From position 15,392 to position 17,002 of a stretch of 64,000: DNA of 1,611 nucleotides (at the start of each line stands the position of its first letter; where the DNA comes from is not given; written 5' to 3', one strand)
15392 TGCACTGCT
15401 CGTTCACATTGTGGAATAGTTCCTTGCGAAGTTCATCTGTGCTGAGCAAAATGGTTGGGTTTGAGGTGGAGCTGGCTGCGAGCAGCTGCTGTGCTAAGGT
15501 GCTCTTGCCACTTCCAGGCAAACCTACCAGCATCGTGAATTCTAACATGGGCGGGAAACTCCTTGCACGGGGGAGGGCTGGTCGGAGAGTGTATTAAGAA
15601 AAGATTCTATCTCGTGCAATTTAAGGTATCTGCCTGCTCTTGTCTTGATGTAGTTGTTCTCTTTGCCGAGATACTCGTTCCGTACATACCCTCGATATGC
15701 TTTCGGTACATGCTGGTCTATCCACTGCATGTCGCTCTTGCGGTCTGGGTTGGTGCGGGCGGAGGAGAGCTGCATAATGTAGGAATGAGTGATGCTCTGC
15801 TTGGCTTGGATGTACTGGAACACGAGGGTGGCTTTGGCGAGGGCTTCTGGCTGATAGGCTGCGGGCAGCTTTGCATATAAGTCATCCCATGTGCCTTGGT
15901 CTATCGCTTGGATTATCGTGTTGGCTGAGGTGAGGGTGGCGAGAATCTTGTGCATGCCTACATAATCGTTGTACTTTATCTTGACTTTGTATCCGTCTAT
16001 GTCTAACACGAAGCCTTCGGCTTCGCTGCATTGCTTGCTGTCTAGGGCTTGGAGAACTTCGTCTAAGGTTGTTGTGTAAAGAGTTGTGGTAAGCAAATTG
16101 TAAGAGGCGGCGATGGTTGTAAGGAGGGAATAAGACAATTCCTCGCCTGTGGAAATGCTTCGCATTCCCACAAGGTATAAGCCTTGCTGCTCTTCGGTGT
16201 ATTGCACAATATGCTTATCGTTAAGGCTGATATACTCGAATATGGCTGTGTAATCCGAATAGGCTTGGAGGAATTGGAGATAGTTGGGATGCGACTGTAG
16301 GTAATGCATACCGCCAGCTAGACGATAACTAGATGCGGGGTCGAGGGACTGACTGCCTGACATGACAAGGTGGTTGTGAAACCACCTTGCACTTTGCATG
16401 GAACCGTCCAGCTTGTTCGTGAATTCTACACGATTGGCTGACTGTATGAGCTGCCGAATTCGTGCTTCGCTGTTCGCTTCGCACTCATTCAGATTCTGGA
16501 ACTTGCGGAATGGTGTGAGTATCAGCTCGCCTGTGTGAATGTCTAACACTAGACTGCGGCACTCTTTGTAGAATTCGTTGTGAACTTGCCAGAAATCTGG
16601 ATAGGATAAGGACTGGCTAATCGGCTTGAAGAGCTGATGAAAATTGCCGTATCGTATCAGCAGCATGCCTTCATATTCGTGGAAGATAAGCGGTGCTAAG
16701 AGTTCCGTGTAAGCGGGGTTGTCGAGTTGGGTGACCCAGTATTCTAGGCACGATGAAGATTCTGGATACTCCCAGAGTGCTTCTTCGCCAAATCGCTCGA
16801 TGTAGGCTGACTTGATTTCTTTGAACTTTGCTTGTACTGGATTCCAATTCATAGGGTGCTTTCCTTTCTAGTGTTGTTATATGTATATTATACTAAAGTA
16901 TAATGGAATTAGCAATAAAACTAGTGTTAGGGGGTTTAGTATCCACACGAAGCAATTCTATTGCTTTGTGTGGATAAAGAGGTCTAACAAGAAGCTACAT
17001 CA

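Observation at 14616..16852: GC-rich RNA healing-and-sealing cassette (Pnk-like kinase fused to HD phosphohydrolase, plus RNA ligase) flanked by repeat-rich DNA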

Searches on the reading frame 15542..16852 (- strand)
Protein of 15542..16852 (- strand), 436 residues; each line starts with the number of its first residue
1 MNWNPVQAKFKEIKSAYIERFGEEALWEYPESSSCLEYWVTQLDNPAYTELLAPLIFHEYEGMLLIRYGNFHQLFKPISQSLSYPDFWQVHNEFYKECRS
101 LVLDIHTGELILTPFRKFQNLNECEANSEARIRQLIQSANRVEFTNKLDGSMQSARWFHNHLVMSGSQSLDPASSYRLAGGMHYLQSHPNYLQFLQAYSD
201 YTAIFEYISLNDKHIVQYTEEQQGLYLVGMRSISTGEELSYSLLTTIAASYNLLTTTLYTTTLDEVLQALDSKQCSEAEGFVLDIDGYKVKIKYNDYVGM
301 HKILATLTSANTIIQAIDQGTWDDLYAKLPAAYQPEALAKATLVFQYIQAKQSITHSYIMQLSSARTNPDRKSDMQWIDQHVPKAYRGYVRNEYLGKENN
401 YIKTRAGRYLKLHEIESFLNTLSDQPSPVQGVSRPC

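Call 3: search_protein_families(library=pfam, proteins=[window:15542-16852:-], max_evalue=0.1)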
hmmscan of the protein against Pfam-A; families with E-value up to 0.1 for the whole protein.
window:15542-16852:- (436 aa): 1 family
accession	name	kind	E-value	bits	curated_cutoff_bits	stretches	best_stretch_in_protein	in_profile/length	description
PF09511.15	RNA_lig_T4_1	-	6e-19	69.2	28.3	1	97-296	1-226/227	RNA ligase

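Call 4: search_protein_families(library=ncbifam, proteins=[window:15542-16852:-], max_evalue=0.1)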
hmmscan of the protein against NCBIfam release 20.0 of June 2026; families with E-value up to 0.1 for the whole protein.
window:15542-16852:- (436 aa): 2 families
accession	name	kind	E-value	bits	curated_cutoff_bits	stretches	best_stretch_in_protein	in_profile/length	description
TIGR02308.1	RNA_lig_T4_1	equivalog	1.1e-17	64.2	242.25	1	97-329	51-280/373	T4 RnlA family RNA ligase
TIGR01209.1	TIGR01209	hypoth_equivalog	0.076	11.8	136.9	0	192-294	124-235/375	RNA ligase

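Call 12: search_protein_families(library=phrogs, proteins=[window:15542-16852:-], max_evalue=0.001)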
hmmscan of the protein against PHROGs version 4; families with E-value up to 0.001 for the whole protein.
window:15542-16852:- (436 aa): 2 families
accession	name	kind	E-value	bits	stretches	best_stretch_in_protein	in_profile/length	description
phrog_562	-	tail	3.5e-41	142.4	1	83-373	45-326/377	RNA ligase and tail fiber protein attachment catalyst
phrog_8238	-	DNA, RNA and nucleotide metabolism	3.6e-10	39.6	1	91-308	451-681/737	RNA ligase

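Call 13: find_homologous_proteins(query=window:15542-16852:-)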
Query window:15542-16852:- (436 aa): 437 proteins with E <= 0.001 among 4458 candidates; the best 120 are listed.
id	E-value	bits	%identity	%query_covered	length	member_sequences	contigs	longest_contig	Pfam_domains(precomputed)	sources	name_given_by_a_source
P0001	1.8e-295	997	100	100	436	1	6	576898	PF09511.16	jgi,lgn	jgi:hypothetical protein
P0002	3.7e-143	496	54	96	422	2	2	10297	PF09511.16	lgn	-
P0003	6.5e-141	488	52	96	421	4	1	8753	PF09511.16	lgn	-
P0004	3.1e-139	483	52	96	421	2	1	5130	PF09511.16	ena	-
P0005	2.9e-138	479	52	96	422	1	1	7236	PF09511.16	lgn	-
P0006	1.4e-131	457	50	96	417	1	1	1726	PF09511.16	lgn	-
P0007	1.1e-124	435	49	95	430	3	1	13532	PF09511.16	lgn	-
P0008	2.3e-124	434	48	95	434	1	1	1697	PF09511.16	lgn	-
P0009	2.5e-124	433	48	96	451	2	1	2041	PF09511.16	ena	-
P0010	3.8e-124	433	48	95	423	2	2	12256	PF09511.16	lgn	-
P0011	1.1e-123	431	49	95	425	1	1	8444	PF09511.16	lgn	-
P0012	1.5e-123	431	48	97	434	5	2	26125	PF09511.16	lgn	-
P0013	2.0e-123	431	48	97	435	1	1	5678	PF09511.16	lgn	-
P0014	7.4e-122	425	47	96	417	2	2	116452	PF09511.16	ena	-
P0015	7.5e-122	425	47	97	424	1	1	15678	PF09511.16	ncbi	-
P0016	1.3e-121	425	47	96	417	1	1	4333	PF09511.16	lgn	-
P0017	1.4e-121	424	48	96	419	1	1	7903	PF09511.16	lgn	-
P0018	2.0e-121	424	47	96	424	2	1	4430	PF09511.16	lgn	-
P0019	2.3e-121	424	46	96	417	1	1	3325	PF09511.16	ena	-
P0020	3.7e-121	423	46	96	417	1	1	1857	PF09511.16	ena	-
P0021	3.9e-121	423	47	95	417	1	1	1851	PF09511.16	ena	-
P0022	1.1e-120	422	46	95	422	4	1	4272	PF09511.16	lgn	-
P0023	2.9e-120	420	46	96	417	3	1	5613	PF09511.16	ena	-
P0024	3.0e-120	420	46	96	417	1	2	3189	PF09511.16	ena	-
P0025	4.9e-120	419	46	96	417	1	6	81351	PF09511.16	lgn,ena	-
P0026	6.6e-120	419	46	96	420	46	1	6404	PF09511.16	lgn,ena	-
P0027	7.4e-120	419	46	96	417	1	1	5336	PF09511.16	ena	-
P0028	9.1e-120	418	46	96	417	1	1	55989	PF09511.16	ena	-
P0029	1.8e-119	418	46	95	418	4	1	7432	PF09511.16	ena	-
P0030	3.4e-119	417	46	96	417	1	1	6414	PF09511.16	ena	-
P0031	8.1e-119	415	45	96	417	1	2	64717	PF09511.16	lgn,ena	-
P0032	8.4e-119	415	49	91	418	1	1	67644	PF09511.16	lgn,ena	-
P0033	1.0e-118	415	46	95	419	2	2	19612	PF09511.16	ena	-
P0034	1.4e-118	415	45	96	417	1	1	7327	PF09511.16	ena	-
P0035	2.4e-118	414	45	97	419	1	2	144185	PF09511.16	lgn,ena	-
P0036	2.4e-118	414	47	96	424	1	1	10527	PF09511.16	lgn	-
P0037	3.4e-118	413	45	96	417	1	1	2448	PF09511.16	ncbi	-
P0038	1.1e-117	412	46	96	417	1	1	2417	PF09511.16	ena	-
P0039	1.7e-117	411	45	96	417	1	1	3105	PF09511.16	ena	-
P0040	3.1e-117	410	46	95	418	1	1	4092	PF09511.16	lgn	-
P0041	3.2e-116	407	47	93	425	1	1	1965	PF09511.16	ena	-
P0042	3.7e-116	407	46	96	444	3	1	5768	PF09511.16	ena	-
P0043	4.8e-116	406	48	91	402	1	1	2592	PF09511.16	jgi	jgi:hypothetical protein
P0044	2.4e-115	404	45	96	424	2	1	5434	PF09511.16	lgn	-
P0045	2.9e-114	400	44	98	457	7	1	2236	PF09511.16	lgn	-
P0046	1.3e-113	398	45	95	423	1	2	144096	PF09511.16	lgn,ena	-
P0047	1.2e-112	395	46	97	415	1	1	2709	PF09511.16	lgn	-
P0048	2.2e-112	394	45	96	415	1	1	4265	PF09511.16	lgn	-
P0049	3.3e-112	394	46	95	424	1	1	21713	PF09511.16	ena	-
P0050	4.2e-112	393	44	96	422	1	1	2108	PF09511.16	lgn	-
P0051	4.9e-112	393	46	95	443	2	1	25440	PF09511.16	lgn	-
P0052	8.4e-112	392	44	92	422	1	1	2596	PF09511.16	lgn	-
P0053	3.0e-111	390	45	93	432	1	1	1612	PF09511.16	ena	-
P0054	7.2e-111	389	46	95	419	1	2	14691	PF09511.16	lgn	-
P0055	8.1e-111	389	45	90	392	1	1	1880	PF09511.16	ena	-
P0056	1.7e-110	388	45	97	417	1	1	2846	PF09511.16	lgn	-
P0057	2.7e-110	387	44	93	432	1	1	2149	PF09511.16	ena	-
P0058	3.2e-110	387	45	92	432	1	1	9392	PF09511.16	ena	-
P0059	3.6e-110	387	45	95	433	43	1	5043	PF09511.16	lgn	-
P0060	6.5e-110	386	45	93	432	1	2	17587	PF09511.16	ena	-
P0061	1.1e-109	385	45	95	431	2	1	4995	PF09511.16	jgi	jgi:hypothetical protein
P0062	1.6e-109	385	44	93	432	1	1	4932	PF09511.16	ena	-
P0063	2.2e-109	384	45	95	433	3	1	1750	PF09511.16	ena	-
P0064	2.3e-109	384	44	93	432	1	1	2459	PF09511.16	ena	-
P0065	2.5e-109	384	44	95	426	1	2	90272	PF09511.16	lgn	-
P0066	2.7e-109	384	44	93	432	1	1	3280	PF09511.16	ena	-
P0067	2.8e-109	384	45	91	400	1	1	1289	PF09511.16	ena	-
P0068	3.5e-109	384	43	95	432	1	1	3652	PF09511.16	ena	-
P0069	6.5e-109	383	44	95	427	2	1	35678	PF09511.16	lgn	-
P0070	7.7e-109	382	45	93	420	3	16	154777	PF09511.16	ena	-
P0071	8.7e-109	382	45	95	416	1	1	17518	PF09511.16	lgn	-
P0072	1.2e-108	382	44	93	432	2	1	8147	PF09511.16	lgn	-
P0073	1.4e-108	382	44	93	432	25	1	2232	PF09511.16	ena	-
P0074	1.5e-108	382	44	95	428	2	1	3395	PF09511.16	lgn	-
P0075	1.6e-108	381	44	93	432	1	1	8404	PF09511.16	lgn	-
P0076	2.5e-108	381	44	93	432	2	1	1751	PF09511.16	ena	-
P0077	2.7e-108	381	44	92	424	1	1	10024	PF09511.16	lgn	-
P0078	2.8e-108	381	45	92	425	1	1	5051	PF09511.16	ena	-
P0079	3.2e-108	380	45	95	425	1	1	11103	PF09511.16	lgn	-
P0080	6.0e-108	380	44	92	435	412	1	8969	PF09511.16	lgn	-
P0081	6.0e-108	380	44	95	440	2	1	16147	PF09511.16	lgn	-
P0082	1.2e-107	379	46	95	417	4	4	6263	PF09511.16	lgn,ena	-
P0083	1.5e-107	378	44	95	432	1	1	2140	PF09511.16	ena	-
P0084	1.7e-107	378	44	95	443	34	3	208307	PF09511.16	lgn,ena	-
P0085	1.9e-107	378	46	95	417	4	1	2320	PF09511.16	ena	-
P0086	2.2e-107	378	44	95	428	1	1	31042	PF09511.16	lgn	-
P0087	2.5e-107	377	45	95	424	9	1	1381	PF09511.16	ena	-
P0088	3.2e-107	377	44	95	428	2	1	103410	PF09511.16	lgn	-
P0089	3.5e-107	377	38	91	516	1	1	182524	PF09511.16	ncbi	-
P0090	3.5e-107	377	44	97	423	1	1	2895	PF09511.16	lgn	-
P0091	3.6e-107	377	43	97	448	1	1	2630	PF09511.16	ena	-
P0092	4.2e-107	377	42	97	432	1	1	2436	PF09511.16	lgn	-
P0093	6.0e-107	376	45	95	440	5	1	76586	PF09511.16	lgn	-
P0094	7.1e-107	376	45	95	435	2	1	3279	PF09511.16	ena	-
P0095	2.8e-106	374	46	95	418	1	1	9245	PF09511.16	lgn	-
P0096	3.6e-106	374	46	95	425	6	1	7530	PF09511.16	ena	-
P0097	5.0e-106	373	45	97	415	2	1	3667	PF09511.16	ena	-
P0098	5.2e-106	373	44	95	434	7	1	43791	PF09511.16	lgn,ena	-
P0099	5.8e-106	373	44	95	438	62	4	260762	PF09511.16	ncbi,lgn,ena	-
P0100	6.9e-106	373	45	95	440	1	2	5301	PF13921.13,PF09511.16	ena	-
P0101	1.5e-105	372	44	95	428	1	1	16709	PF09511.16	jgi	jgi:hypothetical protein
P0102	2.0e-105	371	43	95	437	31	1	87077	PF09511.16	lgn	-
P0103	3.0e-105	371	44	95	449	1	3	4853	PF09511.16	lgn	-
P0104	3.4e-105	370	46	95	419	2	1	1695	PF09511.16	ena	-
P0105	3.6e-105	370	44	95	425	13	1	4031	PF09511.16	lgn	-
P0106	5.0e-105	370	45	92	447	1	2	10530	PF09511.16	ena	-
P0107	5.2e-105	370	44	95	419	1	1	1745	PF09511.16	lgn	-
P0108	7.9e-105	369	44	95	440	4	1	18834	PF09511.16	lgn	-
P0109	9.4e-105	369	43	95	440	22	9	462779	PF09511.16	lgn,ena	-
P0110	1.5e-104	368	44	95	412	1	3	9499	PF09511.16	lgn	-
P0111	1.6e-104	368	42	97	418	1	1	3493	PF09511.16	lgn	-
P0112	1.6e-104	368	44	95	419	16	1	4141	PF09511.16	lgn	-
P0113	1.6e-104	368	43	95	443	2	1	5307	PF09511.16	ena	-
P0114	1.9e-104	368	42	93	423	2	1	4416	PF09511.16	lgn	-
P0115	2.6e-104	368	47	83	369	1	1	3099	PF09511.16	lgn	-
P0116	3.7e-104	367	44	92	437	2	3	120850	PF09511.16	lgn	-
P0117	3.7e-104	367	43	95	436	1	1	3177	PF09511.16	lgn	-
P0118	3.9e-104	367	43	95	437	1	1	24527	PF09511.16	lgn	-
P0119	4.0e-104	367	43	93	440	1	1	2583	PF09511.16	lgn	-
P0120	5.8e-104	366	44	95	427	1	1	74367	PF09511.16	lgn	-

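Call 15: find_encoding_contigs(protein=P0001, flank=10000, max_places=6)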
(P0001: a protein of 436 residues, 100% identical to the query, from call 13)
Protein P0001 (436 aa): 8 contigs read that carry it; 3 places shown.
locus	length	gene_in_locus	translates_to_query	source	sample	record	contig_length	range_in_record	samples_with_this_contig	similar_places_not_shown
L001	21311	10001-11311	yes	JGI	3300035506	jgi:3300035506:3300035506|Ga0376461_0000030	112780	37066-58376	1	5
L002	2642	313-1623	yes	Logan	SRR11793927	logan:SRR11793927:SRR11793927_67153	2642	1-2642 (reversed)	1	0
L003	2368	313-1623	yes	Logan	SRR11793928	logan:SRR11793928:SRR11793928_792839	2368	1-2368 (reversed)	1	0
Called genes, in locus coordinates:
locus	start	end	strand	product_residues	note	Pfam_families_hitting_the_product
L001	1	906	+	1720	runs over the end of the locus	PF18998:Flg_new_2 (faint)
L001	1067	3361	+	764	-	-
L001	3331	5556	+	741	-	PF18998:Flg_new_2 (faint), PF27299:TP0873_N (faint)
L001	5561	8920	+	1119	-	PF18998:Flg_new_2 (faint), PF27299:TP0873_N (faint)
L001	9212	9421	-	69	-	-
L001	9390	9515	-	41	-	-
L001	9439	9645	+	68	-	-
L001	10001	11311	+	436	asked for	PF09511:RNA_lig_T4_1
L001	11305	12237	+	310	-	PF06414:Zeta_toxin (weak), PF08433:KTI12, PF13671:AAA_33, PF01966:HD (faint)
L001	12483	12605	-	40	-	-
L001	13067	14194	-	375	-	-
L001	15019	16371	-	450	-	PF14239:RRXRR, PF01844:HNH, PF14279:HNH_5 (weak)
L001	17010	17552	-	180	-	-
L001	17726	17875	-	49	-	-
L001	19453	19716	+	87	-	-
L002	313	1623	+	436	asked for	PF09511:RNA_lig_T4_1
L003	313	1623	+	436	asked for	PF09511:RNA_lig_T4_1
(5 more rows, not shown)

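Call 16: list_cluster_members(proteins=[P0015, P0037, P0089, P0099, P0165, P0235])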
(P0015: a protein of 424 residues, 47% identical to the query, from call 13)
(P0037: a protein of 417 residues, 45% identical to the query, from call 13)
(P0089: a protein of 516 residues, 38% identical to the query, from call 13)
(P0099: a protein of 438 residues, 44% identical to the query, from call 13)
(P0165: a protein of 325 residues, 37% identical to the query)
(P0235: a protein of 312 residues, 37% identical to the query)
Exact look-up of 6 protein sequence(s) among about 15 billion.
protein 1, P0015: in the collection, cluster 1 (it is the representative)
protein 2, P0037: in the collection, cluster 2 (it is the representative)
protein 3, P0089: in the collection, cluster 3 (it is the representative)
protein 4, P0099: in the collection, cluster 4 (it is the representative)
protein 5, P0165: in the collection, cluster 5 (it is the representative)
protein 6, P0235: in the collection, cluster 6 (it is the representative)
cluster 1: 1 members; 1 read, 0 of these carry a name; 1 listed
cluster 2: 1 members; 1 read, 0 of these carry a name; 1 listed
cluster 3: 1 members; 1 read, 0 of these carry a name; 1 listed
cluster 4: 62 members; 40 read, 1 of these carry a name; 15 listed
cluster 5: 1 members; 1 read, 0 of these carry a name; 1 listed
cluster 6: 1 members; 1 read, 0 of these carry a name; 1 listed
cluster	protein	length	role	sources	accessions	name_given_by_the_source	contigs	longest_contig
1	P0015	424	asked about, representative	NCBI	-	-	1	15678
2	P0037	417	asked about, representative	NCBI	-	-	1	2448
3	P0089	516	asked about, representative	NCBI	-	-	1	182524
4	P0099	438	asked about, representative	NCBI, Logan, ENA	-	-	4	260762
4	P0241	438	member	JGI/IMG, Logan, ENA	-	hypothetical protein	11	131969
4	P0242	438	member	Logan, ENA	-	-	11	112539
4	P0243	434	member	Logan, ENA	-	-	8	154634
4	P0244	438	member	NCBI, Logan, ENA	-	-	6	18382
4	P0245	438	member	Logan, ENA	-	-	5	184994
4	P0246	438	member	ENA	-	-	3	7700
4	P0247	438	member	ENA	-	-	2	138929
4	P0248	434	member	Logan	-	-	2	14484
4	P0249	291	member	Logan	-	-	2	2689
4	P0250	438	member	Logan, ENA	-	-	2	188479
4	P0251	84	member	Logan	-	-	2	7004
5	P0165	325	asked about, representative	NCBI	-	-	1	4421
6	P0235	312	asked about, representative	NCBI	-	-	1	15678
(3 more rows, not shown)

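Call 17: find_related_loci(query=window:15542-16852:-, collection=genome_contigs, flank=6000)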
Query window:15542-16852:- (436 aa) in genome_contigs; peptide patterns used: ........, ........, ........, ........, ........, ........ (x = any residue, [..] = any of these).
15 stretches matched a pattern, but none encodes a relative of the query by tblastn (E <= 1e-3).

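Call 19: find_related_loci(query=A1, collection=genome_contigs, flank=6000)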
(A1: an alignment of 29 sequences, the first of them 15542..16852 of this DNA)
Query A1 (436 aa) in genome_contigs; peptide patterns used: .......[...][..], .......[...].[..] (x = any residue, [..] = any of these).
20 stretches matched a pattern; 14 encode a relative of the query (tblastn E <= 1e-3); 14 distinct loci.
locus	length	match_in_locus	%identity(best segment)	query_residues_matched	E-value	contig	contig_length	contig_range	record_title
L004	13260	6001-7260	47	1-424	2e-130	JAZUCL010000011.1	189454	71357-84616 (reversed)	MAG: Eubacteriales bacterium isolate T1900045314_YK20190003.MAGScoT_cleanbin_000005 SGB_6268_k141_2142959, whole genome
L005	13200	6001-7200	46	2-404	4e-120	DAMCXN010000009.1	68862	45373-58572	MAG TPA_asm: Aminipila sp. isolate CTOTU50175 NODE_95_length_68862_cov_2.834217, whole genome shotgun sequence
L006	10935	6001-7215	43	3-418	2e-112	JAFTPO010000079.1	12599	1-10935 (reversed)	MAG: Lachnospiraceae bacterium isolate RGIG4033 Roe_deer_Cecum-5__c98816, whole genome shotgun sequence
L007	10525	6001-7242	43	1-415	3e-106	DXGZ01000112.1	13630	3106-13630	MAG TPA_asm: Candidatus Mediterraneibacter vanvlietii isolate ChiBcec1-362 ChiBcec1__C73011_L13630_SAMN08009753, whole g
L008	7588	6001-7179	41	1-403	5e-105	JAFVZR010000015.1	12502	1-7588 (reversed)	MAG: Candidatus Methanomethylophilaceae archaeon isolate RGIG5541 Sheep_Colon.Co__c231081, whole genome shotgun sequence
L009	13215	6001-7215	43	2-415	5e-103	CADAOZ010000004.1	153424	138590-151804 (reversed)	MAG: uncultured Lachnospiraceae bacterium isolate RUG13495 genome assembly, contig: RUG13495_asm_4, whole genome shotgun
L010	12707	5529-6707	37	2-404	3e-98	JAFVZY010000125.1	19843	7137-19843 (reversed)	MAG: Candidatus Methanomethylophilaceae archaeon isolate RGIG5548 Sheep_Colon.Co__c3215840, whole genome shotgun sequenc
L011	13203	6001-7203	38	2-425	1e-93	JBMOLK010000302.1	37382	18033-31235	MAG: Bacillota bacterium isolate Betzabe_MAG022 MAG022_302, whole genome shotgun sequence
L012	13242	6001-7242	38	3-415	6e-101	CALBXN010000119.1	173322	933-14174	MAG TPA_asm: uncultured Treponema sp. isolate SRR6425805_bin.27_CONCOCT_v1.1_MAG genome assembly, contig: ERZ1767615.17,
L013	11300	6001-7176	36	1-415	2e-85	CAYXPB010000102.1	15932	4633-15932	MAG TPA_asm: uncultured Acetivibrio sp. isolate binchicken_co39_530 genome assembly, contig: NODE_8925_length_15932_cov_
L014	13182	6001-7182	36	3-415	1e-82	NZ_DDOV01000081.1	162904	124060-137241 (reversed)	MAG: Clostridium sp. UBA2485 UBA2485_contig_656, whole genome shotgun sequence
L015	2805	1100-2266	36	1-403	4e-84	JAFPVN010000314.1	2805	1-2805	MAG: Candidatus Methanomethylophilaceae archaeon isolate RGIG1513 Goat_Abomasum-3__c654299, whole genome shotgun sequenc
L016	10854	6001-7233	37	1-426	2e-91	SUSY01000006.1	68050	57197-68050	MAG: Thermoplasmata archaeon isolate SIG6 NODE_9913_length_68050_cov_2.597633, whole genome shotgun sequence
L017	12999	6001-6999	41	1-415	7e-47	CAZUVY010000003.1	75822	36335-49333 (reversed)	MAG TPA_asm: uncultured Faecalimonas sp. isolate SRP350583_co2_120 genome assembly, contig: NODE_333_length_75822_cov_31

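Call 20: search_solved_structures(query=window:15542-16852:-, max_evalue=0.01, show_alignments=2)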
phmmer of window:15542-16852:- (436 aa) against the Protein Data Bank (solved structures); distinct sequences matched with E-value up to 0.01: 3.
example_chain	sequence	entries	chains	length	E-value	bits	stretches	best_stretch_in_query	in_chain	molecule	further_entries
2c5u_A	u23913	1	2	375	2.4e-08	36.6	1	96-328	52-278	RNA LIGASE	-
9do4_B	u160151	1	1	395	2.7e-08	36.3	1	96-328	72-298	RNA ligase 1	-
5tt6_A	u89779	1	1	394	9.8e-08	34.5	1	96-328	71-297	T4 RNA ligase 1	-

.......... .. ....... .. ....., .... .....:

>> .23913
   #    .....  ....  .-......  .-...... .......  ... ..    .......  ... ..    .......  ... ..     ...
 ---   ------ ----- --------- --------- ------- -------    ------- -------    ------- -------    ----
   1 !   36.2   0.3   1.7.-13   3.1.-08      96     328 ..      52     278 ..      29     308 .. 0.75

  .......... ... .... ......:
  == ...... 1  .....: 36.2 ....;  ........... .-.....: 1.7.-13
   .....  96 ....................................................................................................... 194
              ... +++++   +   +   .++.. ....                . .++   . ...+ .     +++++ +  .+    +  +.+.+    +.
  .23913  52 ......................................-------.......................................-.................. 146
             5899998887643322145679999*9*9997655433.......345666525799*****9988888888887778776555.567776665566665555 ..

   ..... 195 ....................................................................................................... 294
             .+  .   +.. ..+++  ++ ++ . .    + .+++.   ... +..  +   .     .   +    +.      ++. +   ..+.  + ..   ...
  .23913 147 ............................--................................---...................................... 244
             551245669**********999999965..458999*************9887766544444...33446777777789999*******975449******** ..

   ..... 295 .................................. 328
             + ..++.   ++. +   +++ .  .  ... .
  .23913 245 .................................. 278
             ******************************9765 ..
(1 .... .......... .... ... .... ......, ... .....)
